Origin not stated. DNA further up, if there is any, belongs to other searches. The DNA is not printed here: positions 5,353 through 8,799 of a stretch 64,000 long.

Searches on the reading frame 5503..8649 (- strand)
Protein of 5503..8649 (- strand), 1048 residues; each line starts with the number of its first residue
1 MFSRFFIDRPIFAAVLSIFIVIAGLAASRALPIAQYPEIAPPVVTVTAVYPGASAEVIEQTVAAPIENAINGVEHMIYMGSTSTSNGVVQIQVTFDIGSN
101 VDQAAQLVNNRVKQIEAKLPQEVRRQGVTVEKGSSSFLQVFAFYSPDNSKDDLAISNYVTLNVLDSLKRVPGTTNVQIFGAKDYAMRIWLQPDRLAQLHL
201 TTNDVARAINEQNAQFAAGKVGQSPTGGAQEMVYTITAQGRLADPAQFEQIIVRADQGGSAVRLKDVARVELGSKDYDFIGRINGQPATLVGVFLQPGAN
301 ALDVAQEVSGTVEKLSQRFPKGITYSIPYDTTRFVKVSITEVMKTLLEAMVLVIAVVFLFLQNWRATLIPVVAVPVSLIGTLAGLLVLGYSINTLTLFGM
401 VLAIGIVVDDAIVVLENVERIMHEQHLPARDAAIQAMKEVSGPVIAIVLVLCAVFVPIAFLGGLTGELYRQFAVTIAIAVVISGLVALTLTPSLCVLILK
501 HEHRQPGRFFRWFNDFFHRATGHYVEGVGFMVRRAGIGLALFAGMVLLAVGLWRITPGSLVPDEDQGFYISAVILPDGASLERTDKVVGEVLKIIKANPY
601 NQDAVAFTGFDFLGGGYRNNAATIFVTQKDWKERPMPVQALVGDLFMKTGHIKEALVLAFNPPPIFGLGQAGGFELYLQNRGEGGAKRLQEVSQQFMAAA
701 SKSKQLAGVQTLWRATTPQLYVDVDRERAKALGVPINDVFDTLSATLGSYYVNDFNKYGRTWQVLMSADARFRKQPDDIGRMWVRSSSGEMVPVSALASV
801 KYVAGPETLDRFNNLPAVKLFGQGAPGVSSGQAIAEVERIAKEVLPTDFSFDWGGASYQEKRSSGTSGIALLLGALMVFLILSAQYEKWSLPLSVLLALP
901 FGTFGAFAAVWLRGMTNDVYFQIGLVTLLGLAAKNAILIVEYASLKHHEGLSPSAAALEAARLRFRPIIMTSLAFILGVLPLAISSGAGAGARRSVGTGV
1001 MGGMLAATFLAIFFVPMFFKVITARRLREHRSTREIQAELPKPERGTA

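Call 27: find_encoding_contigs(protein=window:5503-8649:-, flank=10000, max_places=1)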
Protein window:5503-8649:- (1048 aa): no gene with exactly this product is on record in the collection.

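Call 29: search_protein_families(library=pfam, proteins=[window:5503-8649:-], max_evalue=0.001)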
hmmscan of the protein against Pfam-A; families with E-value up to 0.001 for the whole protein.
window:5503-8649:- (1048 aa): 3 families
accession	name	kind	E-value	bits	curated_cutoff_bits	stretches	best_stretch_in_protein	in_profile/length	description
PF00873.25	ACR_tran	-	0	1159.2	28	1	2-1022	1-1020/1021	AcrB/AcrD/AcrF family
PF03176.21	MMPL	-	2.4e-09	37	20.5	1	341-501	144-305/333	MMPL family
PF02355.23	SecD_SecF_C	-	1.4e-05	25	20.5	0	341-483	32-171/189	Protein export membrane protein SecD/SecF, C-terminal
